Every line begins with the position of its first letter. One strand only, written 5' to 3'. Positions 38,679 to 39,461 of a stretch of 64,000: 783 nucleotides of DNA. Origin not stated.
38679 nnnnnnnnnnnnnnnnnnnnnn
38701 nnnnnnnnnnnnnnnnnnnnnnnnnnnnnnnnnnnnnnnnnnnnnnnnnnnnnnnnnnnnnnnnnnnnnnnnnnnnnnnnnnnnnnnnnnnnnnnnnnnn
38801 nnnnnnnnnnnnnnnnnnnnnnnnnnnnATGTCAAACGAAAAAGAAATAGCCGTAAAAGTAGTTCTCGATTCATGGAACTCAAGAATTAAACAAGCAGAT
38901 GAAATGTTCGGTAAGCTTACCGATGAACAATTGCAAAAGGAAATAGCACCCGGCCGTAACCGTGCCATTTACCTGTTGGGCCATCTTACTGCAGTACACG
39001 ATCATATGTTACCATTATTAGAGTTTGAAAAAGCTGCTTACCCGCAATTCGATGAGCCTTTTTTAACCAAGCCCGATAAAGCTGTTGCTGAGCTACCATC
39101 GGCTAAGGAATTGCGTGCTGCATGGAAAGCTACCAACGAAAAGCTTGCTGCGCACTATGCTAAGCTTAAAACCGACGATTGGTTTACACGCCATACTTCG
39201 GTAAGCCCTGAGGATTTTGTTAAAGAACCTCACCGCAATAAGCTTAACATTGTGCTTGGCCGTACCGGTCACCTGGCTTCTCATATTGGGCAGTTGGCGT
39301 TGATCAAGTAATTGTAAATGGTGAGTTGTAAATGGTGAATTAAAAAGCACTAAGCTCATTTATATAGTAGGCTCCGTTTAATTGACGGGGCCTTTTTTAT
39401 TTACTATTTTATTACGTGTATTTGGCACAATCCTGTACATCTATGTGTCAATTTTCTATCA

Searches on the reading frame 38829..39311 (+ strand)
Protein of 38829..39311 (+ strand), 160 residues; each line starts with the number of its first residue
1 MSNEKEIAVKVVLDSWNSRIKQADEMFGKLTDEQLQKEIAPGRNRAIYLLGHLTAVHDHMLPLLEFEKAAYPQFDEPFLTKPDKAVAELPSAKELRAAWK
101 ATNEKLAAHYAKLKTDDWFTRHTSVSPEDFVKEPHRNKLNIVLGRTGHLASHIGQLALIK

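Call 33: search_protein_families(library=pfam, proteins=[window:38829-39311:+], max_evalue=0.001)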
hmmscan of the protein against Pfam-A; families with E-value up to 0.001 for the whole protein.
window:38829-39311:+ (160 aa): 4 families
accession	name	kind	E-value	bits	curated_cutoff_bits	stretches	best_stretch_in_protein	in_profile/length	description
PF12867.12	DinB_2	-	4.8e-10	40.4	24.8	1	24-156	10-128/128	DinB superfamily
PF04978.18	MST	-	8.8e-05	23.4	27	1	25-159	15-143/149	Mycothiol-S-transferase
PF05163.17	DinB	-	0.00038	20.9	23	1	6-123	6-112/165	DinB family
PF11716.13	MDMPI_N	-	0.00077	20.6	24.2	0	49-128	34-119/140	Mycothiol maleylpyruvate isomerase N-terminal domain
